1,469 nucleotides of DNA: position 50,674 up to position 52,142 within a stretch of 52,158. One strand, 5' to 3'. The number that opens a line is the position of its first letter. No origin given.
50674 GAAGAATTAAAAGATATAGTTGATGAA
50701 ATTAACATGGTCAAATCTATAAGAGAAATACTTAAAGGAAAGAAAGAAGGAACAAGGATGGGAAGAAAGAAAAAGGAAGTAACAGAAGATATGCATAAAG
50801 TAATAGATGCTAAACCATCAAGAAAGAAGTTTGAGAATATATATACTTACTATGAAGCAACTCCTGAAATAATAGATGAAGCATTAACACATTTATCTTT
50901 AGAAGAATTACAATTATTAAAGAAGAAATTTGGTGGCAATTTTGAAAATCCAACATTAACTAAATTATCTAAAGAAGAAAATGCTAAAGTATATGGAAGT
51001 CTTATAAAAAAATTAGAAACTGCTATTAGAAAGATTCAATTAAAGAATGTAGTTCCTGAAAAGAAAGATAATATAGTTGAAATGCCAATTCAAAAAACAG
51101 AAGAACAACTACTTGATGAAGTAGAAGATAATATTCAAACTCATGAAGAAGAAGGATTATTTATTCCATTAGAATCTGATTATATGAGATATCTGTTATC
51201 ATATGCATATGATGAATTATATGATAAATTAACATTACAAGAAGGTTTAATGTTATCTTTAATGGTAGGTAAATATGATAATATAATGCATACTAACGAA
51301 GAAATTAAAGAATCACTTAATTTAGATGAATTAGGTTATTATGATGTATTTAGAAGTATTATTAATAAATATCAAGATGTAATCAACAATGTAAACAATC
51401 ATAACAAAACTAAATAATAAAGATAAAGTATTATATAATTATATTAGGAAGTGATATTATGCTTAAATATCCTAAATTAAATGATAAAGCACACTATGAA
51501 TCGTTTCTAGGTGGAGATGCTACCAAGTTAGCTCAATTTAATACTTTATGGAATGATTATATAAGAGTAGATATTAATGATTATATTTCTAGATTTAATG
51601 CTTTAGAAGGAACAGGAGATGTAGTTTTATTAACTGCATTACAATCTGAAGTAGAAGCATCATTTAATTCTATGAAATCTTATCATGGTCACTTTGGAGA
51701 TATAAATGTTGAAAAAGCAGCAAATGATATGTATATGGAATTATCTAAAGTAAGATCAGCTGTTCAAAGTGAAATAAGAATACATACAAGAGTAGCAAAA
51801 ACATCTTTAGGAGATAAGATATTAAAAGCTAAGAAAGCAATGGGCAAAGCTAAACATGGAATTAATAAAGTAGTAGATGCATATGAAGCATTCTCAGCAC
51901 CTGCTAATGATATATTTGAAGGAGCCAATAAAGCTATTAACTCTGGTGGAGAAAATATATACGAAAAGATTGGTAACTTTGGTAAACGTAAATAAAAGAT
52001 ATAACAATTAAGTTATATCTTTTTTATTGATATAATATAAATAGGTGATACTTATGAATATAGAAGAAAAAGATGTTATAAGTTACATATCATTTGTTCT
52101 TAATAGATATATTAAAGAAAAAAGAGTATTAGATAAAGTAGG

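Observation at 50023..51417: The SigA-type sigma factor carries a 450-aa C-terminal extension with additional region-4-like helix-turn-helix modules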

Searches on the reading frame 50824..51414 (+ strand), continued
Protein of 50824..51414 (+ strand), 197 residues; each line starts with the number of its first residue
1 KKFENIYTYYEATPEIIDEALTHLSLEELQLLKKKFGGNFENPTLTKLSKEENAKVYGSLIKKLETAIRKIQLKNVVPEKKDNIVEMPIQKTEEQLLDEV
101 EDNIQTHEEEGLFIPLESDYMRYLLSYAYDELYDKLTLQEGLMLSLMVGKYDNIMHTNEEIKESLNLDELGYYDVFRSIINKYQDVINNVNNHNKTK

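Call 77: find_related_loci(query=A11, collection=metagenome_contigs, flank=6000)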
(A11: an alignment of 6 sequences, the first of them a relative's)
Query A11 (241 aa) in metagenome_contigs; peptide patterns used: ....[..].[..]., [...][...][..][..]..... (x = any residue, [..] = any of these).
600 stretches matched a pattern (row limit reached: there are more); 24 encode a relative of the query (tblastn E <= 1e-3); 24 distinct loci.
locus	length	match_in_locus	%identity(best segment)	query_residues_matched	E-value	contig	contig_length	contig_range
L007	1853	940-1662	62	3-232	4e-92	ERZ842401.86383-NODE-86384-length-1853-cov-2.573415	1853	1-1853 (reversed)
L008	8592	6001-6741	55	3-241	7e-79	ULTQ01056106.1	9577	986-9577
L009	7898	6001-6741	55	3-241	1e-77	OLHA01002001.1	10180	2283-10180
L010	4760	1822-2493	54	1-231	2e-70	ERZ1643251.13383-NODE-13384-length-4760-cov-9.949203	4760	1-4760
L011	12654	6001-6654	55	3-231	2e-68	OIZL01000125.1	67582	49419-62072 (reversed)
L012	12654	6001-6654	54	3-231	1e-67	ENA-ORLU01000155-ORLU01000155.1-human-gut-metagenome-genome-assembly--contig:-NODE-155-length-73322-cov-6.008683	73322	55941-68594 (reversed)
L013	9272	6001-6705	53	4-240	7e-66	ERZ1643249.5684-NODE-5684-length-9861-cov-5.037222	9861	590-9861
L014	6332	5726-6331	51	4-219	7e-59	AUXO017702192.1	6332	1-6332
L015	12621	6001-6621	46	1-235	1e-58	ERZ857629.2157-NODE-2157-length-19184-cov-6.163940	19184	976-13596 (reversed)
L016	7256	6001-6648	42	6-231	3e-46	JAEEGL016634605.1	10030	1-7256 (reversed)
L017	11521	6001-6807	38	1-231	7e-45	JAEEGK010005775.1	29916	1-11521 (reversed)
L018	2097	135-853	79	4-232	2e-37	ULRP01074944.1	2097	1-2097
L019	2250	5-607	39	34-232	5e-36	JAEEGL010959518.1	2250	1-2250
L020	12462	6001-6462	42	55-232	2e-35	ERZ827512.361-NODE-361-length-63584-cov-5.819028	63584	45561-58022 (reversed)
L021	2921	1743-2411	32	1-227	1e-34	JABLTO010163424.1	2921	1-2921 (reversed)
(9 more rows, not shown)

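Call 85: search_solved_structures(query=A9, max_evalue=1, show_alignments=2)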
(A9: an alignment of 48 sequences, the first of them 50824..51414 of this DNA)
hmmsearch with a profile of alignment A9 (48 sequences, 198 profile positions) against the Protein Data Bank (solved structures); distinct sequences matched with E-value up to 1: 66 (the best 60 are shown).
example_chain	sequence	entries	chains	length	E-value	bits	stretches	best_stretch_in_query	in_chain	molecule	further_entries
9ujk_F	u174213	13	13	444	1.7e-11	47.3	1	117-179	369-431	RNA polymerase sigma factor SigA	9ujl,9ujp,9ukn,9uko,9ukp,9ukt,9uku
3dxj_F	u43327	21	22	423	2e-11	47.1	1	117-179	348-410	RNA polymerase pricipal sigma factor (RpoD); CHAIN F, P | RNA polymerase sigma factor | RNA polymerase sigma factor SigA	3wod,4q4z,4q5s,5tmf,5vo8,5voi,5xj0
1iw7_F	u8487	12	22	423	2.1e-11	47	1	117-179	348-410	RNA polymerase sigma-70 subunit | principal sigma factor | DNA-directed RNA polymerase sigma chain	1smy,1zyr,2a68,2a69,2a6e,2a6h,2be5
9fo6_F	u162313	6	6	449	3e-11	46.5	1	117-179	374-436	RNA polymerase sigma factor SigA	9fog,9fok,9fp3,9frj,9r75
4g7h_F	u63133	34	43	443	4.3e-11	46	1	117-179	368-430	RNA polymerase sigma factor | DNA directed RNA polymerase sigma factor A | RNA polymerase sigma factor SigA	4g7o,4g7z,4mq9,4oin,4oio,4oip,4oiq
5x21_F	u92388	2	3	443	4.6e-11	45.9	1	117-179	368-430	RNA polymerase sigma factor SigA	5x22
1rio_H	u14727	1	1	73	2.6e-09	40.1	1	121-179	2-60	sigma factor SigA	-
1tty_A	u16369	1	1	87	2.8e-09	40.1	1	114-183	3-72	RNA polymerase sigma factor rpoD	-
1l9u_H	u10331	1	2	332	5.5e-09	39.1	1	116-179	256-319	SIGMA FACTOR SIGA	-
4xln_F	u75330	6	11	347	6.5e-09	38.9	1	116-179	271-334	RNA polymerase sigma factor SigA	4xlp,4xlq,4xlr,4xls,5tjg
1l9z_H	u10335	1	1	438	2.2e-08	37.1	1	116-179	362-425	SIGMA FACTOR SIGA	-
1ku3_A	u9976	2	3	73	3e-08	36.7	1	121-179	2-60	sigma factor sigA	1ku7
3n97_A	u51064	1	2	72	6.6e-08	35.6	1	121-178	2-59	RNA polymerase sigma factor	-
8gzg_F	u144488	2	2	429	3.1e-07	33.4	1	67-189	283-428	RNA polymerase sigma factor SigA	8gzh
8h3v_G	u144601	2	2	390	6.3e-07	32.4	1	108-188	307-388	RNA polymerase sigma factor SigA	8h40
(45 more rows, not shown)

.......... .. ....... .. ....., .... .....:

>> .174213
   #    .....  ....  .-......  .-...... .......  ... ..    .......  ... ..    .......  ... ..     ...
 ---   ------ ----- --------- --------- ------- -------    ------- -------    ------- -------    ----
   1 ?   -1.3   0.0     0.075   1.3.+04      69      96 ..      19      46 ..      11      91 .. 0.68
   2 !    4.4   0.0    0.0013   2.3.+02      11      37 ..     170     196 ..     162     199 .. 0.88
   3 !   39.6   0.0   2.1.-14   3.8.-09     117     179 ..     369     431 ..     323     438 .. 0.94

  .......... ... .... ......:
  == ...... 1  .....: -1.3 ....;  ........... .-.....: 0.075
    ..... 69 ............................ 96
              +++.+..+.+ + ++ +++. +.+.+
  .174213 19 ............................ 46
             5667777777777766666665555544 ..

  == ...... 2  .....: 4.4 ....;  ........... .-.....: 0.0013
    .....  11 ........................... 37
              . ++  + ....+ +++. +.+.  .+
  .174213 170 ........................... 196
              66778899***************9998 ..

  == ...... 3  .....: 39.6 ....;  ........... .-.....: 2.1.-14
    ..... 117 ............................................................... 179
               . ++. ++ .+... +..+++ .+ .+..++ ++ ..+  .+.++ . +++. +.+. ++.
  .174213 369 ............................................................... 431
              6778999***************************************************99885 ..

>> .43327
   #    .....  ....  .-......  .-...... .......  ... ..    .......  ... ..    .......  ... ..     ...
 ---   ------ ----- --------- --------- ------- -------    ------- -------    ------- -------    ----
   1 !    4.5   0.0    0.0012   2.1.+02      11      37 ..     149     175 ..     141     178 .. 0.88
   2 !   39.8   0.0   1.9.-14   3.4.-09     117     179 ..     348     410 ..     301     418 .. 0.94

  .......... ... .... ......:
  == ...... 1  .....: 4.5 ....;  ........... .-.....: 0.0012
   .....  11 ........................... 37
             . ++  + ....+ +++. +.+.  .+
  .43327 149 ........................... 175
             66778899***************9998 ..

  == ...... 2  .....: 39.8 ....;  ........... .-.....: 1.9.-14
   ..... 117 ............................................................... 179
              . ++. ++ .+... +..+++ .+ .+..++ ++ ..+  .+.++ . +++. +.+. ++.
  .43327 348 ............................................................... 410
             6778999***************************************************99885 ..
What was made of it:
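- On Sigma70_r4 domain (PF04545): module B: However, the family profile matches PDB SigA region 4 at E=1.7e-11 (call 85).
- Checked: The B profile matches Thermus SigA region 4 in PDB at E=1.7e-11, in register (call 85).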

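Call 87: find_related_loci(query=A11, collection=viral_contigs, flank=5000)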
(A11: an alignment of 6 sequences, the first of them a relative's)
Query A11 (241 aa) in viral_contigs; peptide patterns used: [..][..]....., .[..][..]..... (x = any residue, [..] = any of these).
129 stretches matched a pattern, but none encodes a relative of the query by tblastn (E <= 1e-3).
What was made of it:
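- Tried and rejected: A scan of IMG/VR gave none (call 87).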

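Call 90: find_encoding_contigs(protein=P0128, flank=10000, max_places=2)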
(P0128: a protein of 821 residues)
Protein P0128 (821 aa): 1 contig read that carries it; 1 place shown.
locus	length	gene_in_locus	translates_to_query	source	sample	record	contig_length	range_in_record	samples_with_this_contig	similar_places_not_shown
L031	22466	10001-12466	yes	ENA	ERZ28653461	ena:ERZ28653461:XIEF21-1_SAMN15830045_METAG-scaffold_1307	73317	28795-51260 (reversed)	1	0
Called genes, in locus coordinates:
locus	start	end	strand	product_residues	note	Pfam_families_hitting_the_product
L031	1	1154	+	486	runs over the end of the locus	PF13328:HD_4, PF01966:HD, PF04607:RelA_SpoT, PF02824:TGS (weak)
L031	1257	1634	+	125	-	PF00011:HSP20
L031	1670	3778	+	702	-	PF23569:NBD_SMAX1 (weak), PF00004:AAA, PF17871:AAA_lid_9, PF00158:Sigma54_activat (weak), PF00004:AAA, PF07724:AAA_2, PF07728:AAA_5, PF10431:ClpB_D2-small, +8 more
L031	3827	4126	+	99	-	-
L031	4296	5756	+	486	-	-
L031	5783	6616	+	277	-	-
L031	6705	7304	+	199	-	-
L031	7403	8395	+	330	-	PF00953:Glycos_transf_4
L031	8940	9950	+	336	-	PF00154:RecA_N, PF08423:Rad51, PF06745:ATPase (weak), PF21096:RecA_C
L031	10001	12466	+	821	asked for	PF00140:Sigma70_r1_2, PF04542:Sigma70_r2, PF04539:Sigma70_r3, PF04545:Sigma70_r4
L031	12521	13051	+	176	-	-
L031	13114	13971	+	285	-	-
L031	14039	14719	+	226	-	-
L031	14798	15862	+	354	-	-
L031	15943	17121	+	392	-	PF00871:Acetate_kinase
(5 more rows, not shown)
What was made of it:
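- A positional orthologue is also fused (call 90).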

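Call 93: search_protein_families(library=pfam, proteins=[L013:4153-6708:+, P0141], max_evalue=0.01)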
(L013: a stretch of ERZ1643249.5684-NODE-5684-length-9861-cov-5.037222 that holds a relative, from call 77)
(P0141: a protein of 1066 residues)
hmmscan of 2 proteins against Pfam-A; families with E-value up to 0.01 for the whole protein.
L013:4153-6708:+ (852 aa): 4 families
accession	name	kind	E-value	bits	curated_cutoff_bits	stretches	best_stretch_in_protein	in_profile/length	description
PF04545.22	Sigma70_r4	-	1.1e-30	105.3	24.1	2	523-571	5-49/50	Sigma-70, region 4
PF04542.20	Sigma70_r2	-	1.3e-21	76.6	24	1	249-318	1-70/71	Sigma-70 region 2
PF04539.22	Sigma70_r3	-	5.2e-14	52.6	25.3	1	330-403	3-77/78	Sigma-70 region 3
PF00140.25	Sigma70_r1_2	-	3e-13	49.9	22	1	212-242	2-32/34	Sigma-70 factor, region 1.2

P0141 (1066 aa): 4 families
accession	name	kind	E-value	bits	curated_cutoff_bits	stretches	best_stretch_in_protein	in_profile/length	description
PF04545.22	Sigma70_r4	-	1.2e-24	86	24.1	1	411-461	4-50/50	Sigma-70, region 4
PF04542.20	Sigma70_r2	-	3.3e-23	81.7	24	1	239-308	1-70/71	Sigma-70 region 2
PF04539.22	Sigma70_r3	-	4.1e-13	49.7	25.3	1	318-393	1-76/78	Sigma-70 region 3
PF00140.25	Sigma70_r1_2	-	1e-09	38.6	22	1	201-233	1-33/34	Sigma-70 factor, region 1.2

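Call 95: search_protein_families(library=phrogs, proteins=[window:50824-51414:+, P0183], max_evalue=0.01)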
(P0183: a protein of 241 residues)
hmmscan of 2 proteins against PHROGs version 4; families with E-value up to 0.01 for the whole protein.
window:50824-51414:+ (197 aa): 0 families

P0183 (241 aa): 1 family
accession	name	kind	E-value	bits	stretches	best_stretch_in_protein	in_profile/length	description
phrog_25039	-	unknown function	0.0081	17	0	84-168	3-83/113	-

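Call 96: search_protein_families(library=padloc, proteins=[window:50824-51414:+, P0183], max_evalue=0.01)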
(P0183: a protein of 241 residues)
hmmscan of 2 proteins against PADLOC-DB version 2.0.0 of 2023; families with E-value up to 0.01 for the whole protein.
window:50824-51414:+ (197 aa): 0 families

P0183 (241 aa): 0 families

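Call 102: find_encoding_contigs(protein=P0121, flank=10000, max_places=1)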
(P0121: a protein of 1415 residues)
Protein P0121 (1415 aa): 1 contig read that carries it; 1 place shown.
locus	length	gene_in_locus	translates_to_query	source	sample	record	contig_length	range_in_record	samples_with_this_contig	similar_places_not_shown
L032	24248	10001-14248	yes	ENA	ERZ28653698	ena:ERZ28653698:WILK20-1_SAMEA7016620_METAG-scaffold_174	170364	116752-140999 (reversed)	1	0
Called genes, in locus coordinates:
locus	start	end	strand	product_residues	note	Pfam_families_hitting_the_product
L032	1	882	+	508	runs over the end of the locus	PF00117:GATase, PF07722:Peptidase_C26, PF02540:NAD_synthase (weak), PF03054:tRNA_Me_trans (faint), PF00958:GMP_synt_C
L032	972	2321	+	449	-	PF23750:RsgI_M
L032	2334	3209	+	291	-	PF00005:ABC_tran, PF13304:AAA_21 (weak)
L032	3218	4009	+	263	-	PF12679:ABC2_membrane_2, PF12730:ABC2_membrane_4 (weak), PF13346:ABC2_membrane_5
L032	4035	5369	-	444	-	PF03448:MgtE_N, PF00571:CBS, PF01769:MgtE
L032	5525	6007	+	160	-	PF13420:Acetyltransf_4, PF00583:Acetyltransf_1, PF13673:Acetyltransf_10 (weak), PF13508:Acetyltransf_7, PF08445:FR47 (faint)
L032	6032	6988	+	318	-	PF05050:Methyltransf_21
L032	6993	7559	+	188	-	PF01966:HD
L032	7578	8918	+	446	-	PF13328:HD_4, PF13521:AAA_28 (weak)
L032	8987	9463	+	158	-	PF08660:Alg14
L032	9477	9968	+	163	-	PF04101:Glyco_tran_28_C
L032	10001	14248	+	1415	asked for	PF13684:FakA-like_C (faint), PF00140:Sigma70_r1_2, PF04542:Sigma70_r2, PF04539:Sigma70_r3, PF08281:Sigma70_r4_2 (faint), PF18039:UBA_6 (faint), PF04545:Sigma70_r4, PF12024:DUF3512 (faint)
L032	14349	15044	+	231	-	PF08282:Hydrolase_3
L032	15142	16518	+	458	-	PF01336:tRNA_anti-codon, PF00152:tRNA-synt_2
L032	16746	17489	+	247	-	PF01135:PCMT (weak), PF01209:Ubie_methyltran, PF06325:PrmA (weak), PF13489:Methyltransf_23, PF08241:Methyltransf_11, PF08242:Methyltransf_12, PF13649:Methyltransf_25, PF13847:Methyltransf_31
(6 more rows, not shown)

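Call 103: find_encoding_contigs(protein=P0142, flank=10000, max_places=1)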
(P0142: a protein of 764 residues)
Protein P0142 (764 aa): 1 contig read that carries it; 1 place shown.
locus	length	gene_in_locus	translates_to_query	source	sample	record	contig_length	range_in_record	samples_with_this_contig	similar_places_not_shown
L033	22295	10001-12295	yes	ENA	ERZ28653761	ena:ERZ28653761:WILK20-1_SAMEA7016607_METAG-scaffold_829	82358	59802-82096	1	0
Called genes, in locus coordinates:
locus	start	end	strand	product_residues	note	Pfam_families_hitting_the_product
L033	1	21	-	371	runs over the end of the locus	-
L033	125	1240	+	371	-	PF01702:TGT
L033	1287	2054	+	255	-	-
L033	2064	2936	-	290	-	PF01297:ZnuA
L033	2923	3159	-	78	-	PF01809:YidD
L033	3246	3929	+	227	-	PF14622:Ribonucleas_3_3, PF00636:Ribonuclease_3, PF24995:DSRM_2 (faint), PF00035:dsrm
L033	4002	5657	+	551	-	PF00753:Lactamase_B (weak), PF12706:Lactamase_B_2 (weak), PF22505:RNase_J_b_CASP, PF07521:RMMBL (weak), PF17770:RNase_J_C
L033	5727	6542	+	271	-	-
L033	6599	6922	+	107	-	-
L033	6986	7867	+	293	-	PF01545:Cation_efflux, PF16916:ZT_dimer (weak)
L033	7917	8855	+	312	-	-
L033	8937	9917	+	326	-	-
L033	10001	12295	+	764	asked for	PF00140:Sigma70_r1_2, PF04542:Sigma70_r2, PF04539:Sigma70_r3, PF04545:Sigma70_r4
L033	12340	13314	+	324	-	PF02578:Cu-oxidase_4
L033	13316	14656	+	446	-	PF09587:PGA_cap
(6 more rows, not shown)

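Call 105: fold_search(model_id=the predicted structure, library=viral)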
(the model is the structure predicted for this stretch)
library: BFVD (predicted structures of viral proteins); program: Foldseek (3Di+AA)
matches with E <= 10: 160; with E <= 0.001: 0
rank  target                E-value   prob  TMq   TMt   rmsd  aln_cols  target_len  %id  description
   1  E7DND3                1.4e-02  0.94  0.25  0.25  19.7       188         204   14  (no name in the UniProt tables at hand)
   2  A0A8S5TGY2            3.4e-02  0.82  0.26  0.13  22.0       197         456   11  DNA-directed RNA polymerase subunit sigma [Phage sp. ctL4h4]
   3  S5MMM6                1.0e-01  0.91  0.34  0.28  15.1       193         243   14  RNA Polymerase sigma-E factor [Bacillus phage Shanette]
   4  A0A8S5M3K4            1.5e-01  0.35  0.24  0.23  14.6       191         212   18  DUF6291 domain-containing protein [Siphoviridae sp. ctOVO10]
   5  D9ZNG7                2.0e-01  0.33  0.24  0.23  18.4       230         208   16  (no name in the UniProt tables at hand)
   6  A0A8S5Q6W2            2.4e-01  0.60  0.25  0.30  21.7       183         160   12  Transcriptional regulator [Myoviridae sp. ctAca11]
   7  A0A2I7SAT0            2.7e-01  0.66  0.29  0.15  20.2       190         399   10  (no name in the UniProt tables at hand)
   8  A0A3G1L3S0            2.8e-01  0.47  0.27  0.26  19.4       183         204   10  RNA polymerase sigma factor [Synechococcus phage S-CBWM1]
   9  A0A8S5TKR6            2.8e-01  0.21  0.22  0.18  21.6       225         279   16  DUF6291 domain-containing protein [Siphoviridae sp. ctgn638]
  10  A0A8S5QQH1            2.8e-01  0.20  0.20  0.15  24.1       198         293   16  DUF6291 domain-containing protein [Siphoviridae sp. ct8LX107]
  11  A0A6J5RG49            3.0e-01  0.60  0.28  0.27  22.2       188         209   12  Sporulation sigma factor SigK [uncultured Caudovirales phage]
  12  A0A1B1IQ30            3.0e-01  0.51  0.28  0.26  20.8       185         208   18  (no name in the UniProt tables at hand)
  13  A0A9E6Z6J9            3.1e-01  0.60  0.27  0.39  21.4       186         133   13  (no name in the UniProt tables at hand)
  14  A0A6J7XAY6            3.7e-01  0.44  0.27  0.20  22.5       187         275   16  RpoD DNA-directed RNA polymerase, sigma subunit (Sigma70/sigma32) [uncultured Caudovirales phage]
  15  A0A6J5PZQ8            4.3e-01  0.38  0.30  0.29  19.9       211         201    9  Sigma70-ECF, RNA polymerase sigma factor, sigma-70 family [uncultured Caudovirales phage]
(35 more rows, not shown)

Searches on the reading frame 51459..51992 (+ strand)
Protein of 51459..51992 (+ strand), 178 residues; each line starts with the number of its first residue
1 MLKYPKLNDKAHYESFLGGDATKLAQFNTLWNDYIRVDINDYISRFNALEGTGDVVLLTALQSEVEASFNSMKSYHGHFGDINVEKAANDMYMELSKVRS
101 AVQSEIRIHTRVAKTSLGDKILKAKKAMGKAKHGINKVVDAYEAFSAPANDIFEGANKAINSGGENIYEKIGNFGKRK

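Call 3: search_protein_families(library=pfam, proteins=[window:51459-51992:+], max_evalue=1)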
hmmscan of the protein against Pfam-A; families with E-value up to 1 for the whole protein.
window:51459-51992:+ (178 aa): 1 family
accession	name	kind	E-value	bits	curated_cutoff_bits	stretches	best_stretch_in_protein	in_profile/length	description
PF12210.13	Hrs_helical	-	0.11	13.4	30.6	1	57-127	2-74/95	Hepatocyte growth factor-regulated tyrosine kinase substrate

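Call 95: search_protein_families(library=phrogs, proteins=[window:51459-51992:+], max_evalue=0.01)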
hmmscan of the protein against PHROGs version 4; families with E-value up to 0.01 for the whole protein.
window:51459-51992:+ (178 aa): 0 families
